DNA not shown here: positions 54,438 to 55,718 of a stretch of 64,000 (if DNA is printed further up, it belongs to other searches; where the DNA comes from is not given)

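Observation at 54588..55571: Cluster-less paralog of the neighbouring radical SAM enzyme (possible pseudo-enzyme or scaffold)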

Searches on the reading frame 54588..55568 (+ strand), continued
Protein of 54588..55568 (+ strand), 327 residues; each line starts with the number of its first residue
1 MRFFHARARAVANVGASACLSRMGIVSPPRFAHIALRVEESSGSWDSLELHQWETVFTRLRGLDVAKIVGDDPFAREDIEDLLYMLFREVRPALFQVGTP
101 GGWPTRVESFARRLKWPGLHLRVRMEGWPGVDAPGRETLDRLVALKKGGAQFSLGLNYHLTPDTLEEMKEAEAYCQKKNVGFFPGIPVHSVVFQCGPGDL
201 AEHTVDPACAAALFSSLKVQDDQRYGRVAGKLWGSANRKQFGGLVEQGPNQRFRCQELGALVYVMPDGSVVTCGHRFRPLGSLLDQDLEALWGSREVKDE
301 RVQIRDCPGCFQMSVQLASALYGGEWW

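Call 67: search_protein_families(library=ncbifam, proteins=[L018:282-1697:+, L018:2677-4389:-, L021:2561-3787:-, L010:1191-1610:+, L018:4417-5448:-], max_evalue=0.001)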
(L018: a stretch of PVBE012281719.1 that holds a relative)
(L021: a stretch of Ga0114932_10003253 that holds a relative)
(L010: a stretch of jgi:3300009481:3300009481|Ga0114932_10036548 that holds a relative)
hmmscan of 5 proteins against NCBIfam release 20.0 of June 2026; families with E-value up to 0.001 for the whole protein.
L018:282-1697:+ (472 aa): 2 families
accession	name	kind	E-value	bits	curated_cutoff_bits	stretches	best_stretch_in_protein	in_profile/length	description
TIGR00780.1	ccoN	equivalog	6.6e-07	28.6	583.15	1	33-367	22-367/474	cytochrome-c oxidase, cbb3-type subunit I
NF011053.0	PRK14485.1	subfamily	1.6e-05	23.4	1080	1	26-364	22-366/716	putative bifunctional cbb3-type cytochrome c oxidase subunit I/II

L018:2677-4389:- (570 aa): 57 families (the best 25 are shown)
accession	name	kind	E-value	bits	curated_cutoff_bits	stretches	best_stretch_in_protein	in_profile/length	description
NF033113.0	halo_ClmS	equivalog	3.3e-76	257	900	1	9-405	2-398/570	chloramphenicol-biosynthetic FADH2-dependent halogenase CmlS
NF049967.1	QhpG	equivalog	1.4e-50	172.4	240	1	12-384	1-340/423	flavin-dependent monooxygenase QhpG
TIGR02032.1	GG-red-SF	subfamily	1.5e-34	120.1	158.8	1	12-326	3-293/297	geranylgeranyl reductase family protein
NF038171.1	maturase_LodB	equivalog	9.8e-33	113.7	400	1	12-382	2-361/361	lysine-epsilon-oxidase maturase LodB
NF038174.1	maturase_GoxB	equivalog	1.8e-24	86.5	400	1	11-379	2-356/358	glycine oxidase maturase GoxB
NF041080.1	DGGGPL_reductase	equivalog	3.3e-24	85.6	580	1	106-343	89-325/447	digeranylgeranylglycerophospholipid reductase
NF004834.1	PRK06185.1-3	subfamily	2.3e-16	59.6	500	1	8-344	6-334/420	FAD-dependent oxidoreductase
NF041385.1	Dggglyphlred_Halo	equivalog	3.3e-15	55.5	700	1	108-343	91-326/405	digeranylgeranylglycerophospholipid reductase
NF041160.1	DGGPL_Thplmales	equivalog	3.5e-15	55.8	780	1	11-345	5-326/396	digeranylgeranylglycerophospholipid reductase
NF045655.1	MkRedMenJ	equivalog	4.9e-14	52.1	700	1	8-363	3-344/406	menaquinone reductase MenJ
NF004833.1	PRK06185.1-1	subfamily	1.3e-13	50.5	488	1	9-340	2-326/403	FAD-dependent oxidoreductase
NF004835.0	PRK06185.1-4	equivalog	4.4e-13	48.8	601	1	7-343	8-336/411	FAD-dependent oxidoreductase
NF004832.0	PRK06184.1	subfamily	3.1e-12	46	476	1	8-178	5-177/506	hypothetical protein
NF005313.0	PRK06847.1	subfamily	1.3e-11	44.1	372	1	10-154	5-148/375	hypothetical protein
NF006092.0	PRK08244.1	equivalog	2.9e-10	39.4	644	1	9-247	2-240/494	monooxygenase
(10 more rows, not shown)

L021:2561-3787:- (408 aa): 47 families (the best 25 are shown)
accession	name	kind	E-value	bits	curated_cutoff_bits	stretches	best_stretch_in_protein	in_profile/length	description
NF033113.0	halo_ClmS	equivalog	8.4e-46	156.6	900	1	7-319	4-321/570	chloramphenicol-biosynthetic FADH2-dependent halogenase CmlS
TIGR02032.1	GG-red-SF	subfamily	2.3e-30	106.3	158.8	1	7-319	2-297/297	geranylgeranyl reductase family protein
NF049967.1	QhpG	equivalog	1.5e-29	103.2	240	1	8-326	1-293/423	flavin-dependent monooxygenase QhpG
NF038174.1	maturase_GoxB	equivalog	5.8e-24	84.8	400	1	7-354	2-344/358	glycine oxidase maturase GoxB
NF038171.1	maturase_LodB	equivalog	2e-22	79.8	400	1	7-352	1-344/361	lysine-epsilon-oxidase maturase LodB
NF045655.1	MkRedMenJ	equivalog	1.3e-15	57.2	700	1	4-341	3-335/406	menaquinone reductase MenJ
NF041080.1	DGGGPL_reductase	equivalog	8.7e-14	51.2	580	1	7-330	3-322/447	digeranylgeranylglycerophospholipid reductase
NF033145.1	rif_monoox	equivalog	1.1e-12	47.6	800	1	6-178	1-167/472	rifampin monooxygenase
NF004834.1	PRK06185.1-3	subfamily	5.4e-12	45.2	500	1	6-328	8-328/420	FAD-dependent oxidoreductase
NF006002.0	PRK08132.1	subfamily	1.5e-11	43.4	416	1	5-174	25-196/552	FAD-dependent oxidoreductase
NF004829.0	PRK06183.1-3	subfamily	2.5e-11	43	390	1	5-163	8-173/520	bifunctional 3-(3-hydroxy-phenyl)propionate/3-hydroxycinnamic acid hydroxylase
NF006092.0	PRK08244.1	equivalog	3.5e-11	42.4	644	1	6-166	3-160/494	monooxygenase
NF004832.0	PRK06184.1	subfamily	1.5e-10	40.5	476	1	5-172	6-178/506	hypothetical protein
NF041160.1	DGGPL_Thplmales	equivalog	7e-10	38.4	780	1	6-327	4-318/396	digeranylgeranylglycerophospholipid reductase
NF006091.0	PRK08243.1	subfamily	8.5e-10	38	351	1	6-163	3-161/393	4-hydroxybenzoate 3-monooxygenase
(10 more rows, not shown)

L010:1191-1610:+ (140 aa): 0 families

L018:4417-5448:- (343 aa): 4 families
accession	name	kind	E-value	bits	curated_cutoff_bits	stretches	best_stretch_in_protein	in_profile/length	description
TIGR04543.1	ketoArg_3Met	equivalog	3.6e-14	52.6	425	1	13-329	14-317/336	2-ketoarginine methyltransferase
NF050150.1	RiPP_MTase_ApyS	equivalog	4.5e-09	35.9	400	1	17-270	15-254/323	RiPP biosynthesis methyltransferase ApyS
TIGR03534.1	RF_mod_PrmC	equivalog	9.6e-06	25.2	199.1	1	147-221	75-150/253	peptide chain release factor N(5)-glutamine methyltransferase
TIGR02469.1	CbiT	equivalog_domain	0.00017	21.8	78.3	1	153-252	12-99/124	precorrin-6Y C5,15-methyltransferase (decarboxylating) subunit CbiT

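Call 69: find_encoding_contigs(protein=P0020, flank=8000, max_places=4)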
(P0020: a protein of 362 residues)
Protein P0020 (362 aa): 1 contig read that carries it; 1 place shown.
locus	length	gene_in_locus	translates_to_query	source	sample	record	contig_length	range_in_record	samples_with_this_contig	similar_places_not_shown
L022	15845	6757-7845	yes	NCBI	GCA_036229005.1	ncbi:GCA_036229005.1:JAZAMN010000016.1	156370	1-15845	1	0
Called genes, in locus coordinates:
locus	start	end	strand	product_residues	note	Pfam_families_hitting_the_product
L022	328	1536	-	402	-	PF08014:MATCAP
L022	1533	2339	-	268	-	-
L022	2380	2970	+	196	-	-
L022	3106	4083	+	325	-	-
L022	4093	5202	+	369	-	PF00817:IMS, PF11798:IMS_HHH, PF21999:IMS_HHH_1 (weak), PF11799:IMS_C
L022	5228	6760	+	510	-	PF02310:B12-binding, PF04055:Radical_SAM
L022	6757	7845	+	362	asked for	PF04055:Radical_SAM, PF13186:SPASM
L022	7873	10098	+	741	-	PF01839:FG-GAP (faint), PF13517:FG-GAP_3 (faint), PF11617:Cu-binding_MopE, PF18884:TSP3_bac (weak)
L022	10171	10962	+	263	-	-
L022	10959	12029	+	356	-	PF12224:Amidoligase_2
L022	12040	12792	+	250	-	PF00849:PseudoU_synth_2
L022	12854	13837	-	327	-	-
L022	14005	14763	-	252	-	PF00210:Ferritin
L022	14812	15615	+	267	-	PF02146:SIR2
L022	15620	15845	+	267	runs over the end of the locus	-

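Call 71: search_solved_structures(query=A4, max_evalue=0.01, show_alignments=3)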
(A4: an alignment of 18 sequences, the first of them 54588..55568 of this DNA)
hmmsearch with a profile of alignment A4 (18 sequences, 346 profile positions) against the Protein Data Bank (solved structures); distinct sequences matched with E-value up to 0.01: 12.
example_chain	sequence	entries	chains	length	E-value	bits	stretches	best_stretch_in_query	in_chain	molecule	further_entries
6efn_A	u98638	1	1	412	1.2e-13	54.1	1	29-198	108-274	Sporulation killing factor maturation protein SkfB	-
7tol_A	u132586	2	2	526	2.3e-07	33.4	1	31-217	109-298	glycerol dibiphytanyl glycerol tetraether - macrocyclic archaeol synthase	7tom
5v1q_A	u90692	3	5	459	3.8e-07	32.7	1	20-329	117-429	Radical SAM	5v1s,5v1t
6c8v_A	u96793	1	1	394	4.7e-07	32.4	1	34-95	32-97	Coenzyme PQQ synthesis protein E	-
4m7t_A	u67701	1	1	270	5.5e-07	32.2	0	240-334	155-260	BtrN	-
8wm2_A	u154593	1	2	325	5.6e-07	32.2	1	39-200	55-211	Fe-S radical SAM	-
4m7s_A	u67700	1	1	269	6.3e-07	32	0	240-335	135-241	BtrN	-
7wzv_A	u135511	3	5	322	9.2e-06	28.2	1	25-117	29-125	4Fe-4S cluster-binding domain-containing protein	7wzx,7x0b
1tv7_A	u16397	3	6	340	9.5e-05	24.8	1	34-141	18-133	Molybdenum cofactor biosynthesis protein A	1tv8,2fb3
2fb2_A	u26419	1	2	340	9.8e-05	24.8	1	34-141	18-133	Molybdenum cofactor biosynthesis protein A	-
7vob_C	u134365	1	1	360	0.00024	23.5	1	39-192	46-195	Cytosylglucuronate decarboxylase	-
7voc_C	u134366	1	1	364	0.00025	23.5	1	39-192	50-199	Cytosylglucuronate decarboxylase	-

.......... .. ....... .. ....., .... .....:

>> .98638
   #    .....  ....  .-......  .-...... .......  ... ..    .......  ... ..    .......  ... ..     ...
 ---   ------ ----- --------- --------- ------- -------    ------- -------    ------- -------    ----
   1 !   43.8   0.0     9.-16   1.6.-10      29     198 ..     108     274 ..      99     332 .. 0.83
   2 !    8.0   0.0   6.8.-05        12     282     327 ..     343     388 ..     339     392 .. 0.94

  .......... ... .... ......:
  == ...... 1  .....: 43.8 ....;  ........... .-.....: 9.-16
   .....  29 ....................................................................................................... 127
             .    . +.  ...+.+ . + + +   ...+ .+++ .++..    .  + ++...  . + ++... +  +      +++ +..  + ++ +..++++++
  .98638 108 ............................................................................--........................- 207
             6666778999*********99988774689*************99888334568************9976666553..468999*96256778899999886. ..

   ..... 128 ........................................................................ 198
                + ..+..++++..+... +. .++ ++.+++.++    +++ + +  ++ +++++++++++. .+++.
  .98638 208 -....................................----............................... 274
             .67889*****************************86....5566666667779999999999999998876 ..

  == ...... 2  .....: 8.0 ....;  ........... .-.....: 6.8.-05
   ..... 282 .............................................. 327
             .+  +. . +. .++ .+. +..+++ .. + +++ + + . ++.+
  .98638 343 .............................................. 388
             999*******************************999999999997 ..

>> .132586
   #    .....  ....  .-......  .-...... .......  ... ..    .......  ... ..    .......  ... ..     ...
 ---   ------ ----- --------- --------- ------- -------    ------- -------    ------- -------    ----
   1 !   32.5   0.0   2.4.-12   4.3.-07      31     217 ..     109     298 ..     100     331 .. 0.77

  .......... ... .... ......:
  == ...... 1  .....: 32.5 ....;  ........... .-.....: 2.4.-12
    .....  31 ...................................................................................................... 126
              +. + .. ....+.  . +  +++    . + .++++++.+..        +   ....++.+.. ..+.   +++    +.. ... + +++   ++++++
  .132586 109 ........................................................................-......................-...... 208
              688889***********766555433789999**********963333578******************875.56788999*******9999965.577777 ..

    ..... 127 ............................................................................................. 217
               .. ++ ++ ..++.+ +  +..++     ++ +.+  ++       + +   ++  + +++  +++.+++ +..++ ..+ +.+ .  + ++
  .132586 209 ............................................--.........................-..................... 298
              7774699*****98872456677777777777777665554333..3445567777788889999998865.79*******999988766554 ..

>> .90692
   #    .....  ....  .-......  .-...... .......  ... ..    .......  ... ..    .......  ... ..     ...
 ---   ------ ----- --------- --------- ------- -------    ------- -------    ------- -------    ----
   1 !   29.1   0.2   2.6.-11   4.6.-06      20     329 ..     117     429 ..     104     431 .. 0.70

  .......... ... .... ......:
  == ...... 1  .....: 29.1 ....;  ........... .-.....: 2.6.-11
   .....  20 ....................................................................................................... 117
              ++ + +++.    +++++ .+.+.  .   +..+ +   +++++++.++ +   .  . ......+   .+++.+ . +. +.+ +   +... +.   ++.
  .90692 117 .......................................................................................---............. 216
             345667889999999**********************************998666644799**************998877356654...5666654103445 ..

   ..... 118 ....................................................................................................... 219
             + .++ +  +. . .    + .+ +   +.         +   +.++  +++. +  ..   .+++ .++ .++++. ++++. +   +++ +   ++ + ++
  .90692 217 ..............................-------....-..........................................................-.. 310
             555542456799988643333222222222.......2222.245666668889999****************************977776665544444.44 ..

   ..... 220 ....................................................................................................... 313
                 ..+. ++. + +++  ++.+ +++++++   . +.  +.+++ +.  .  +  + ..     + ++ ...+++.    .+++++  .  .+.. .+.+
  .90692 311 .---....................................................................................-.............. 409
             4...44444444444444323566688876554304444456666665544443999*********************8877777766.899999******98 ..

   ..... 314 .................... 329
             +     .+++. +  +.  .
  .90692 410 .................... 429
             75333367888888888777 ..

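Call 80: list_cluster_members(proteins=[P0002, P0003, P0013, P0012, P0020, P0043, P0030])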
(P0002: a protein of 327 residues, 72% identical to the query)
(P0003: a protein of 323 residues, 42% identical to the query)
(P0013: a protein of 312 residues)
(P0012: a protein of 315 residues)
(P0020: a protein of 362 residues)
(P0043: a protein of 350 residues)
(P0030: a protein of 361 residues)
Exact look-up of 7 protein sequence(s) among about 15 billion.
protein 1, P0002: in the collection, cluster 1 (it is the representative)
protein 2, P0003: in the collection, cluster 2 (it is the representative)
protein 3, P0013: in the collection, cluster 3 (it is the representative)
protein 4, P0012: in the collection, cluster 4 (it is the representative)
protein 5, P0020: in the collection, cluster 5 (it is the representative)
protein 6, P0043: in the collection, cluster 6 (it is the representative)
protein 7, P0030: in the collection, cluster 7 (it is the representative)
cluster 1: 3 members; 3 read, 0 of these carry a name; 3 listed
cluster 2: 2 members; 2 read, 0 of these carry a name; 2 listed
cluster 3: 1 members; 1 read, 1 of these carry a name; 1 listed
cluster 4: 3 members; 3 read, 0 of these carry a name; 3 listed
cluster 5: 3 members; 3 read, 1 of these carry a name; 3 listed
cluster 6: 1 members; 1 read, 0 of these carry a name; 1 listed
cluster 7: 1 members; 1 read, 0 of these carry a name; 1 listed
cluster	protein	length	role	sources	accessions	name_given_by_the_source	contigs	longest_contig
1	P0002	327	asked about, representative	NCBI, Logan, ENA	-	-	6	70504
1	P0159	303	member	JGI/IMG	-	-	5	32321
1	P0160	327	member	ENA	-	-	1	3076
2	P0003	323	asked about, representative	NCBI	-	-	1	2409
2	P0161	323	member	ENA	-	-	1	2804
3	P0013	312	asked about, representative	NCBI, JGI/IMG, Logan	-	MoaA/NifB/PqqE/SkfB family radical SAM enzyme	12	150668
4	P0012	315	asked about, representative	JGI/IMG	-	-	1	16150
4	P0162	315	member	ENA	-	-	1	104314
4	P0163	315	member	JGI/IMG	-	-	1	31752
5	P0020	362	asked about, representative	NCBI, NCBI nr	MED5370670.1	MAG: radical SAM protein [Myxococcota bacterium] | radical SAM protein [Myxococcota bacterium]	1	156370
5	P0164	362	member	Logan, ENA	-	-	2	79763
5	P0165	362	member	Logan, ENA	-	-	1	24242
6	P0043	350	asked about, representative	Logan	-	-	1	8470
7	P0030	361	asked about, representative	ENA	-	-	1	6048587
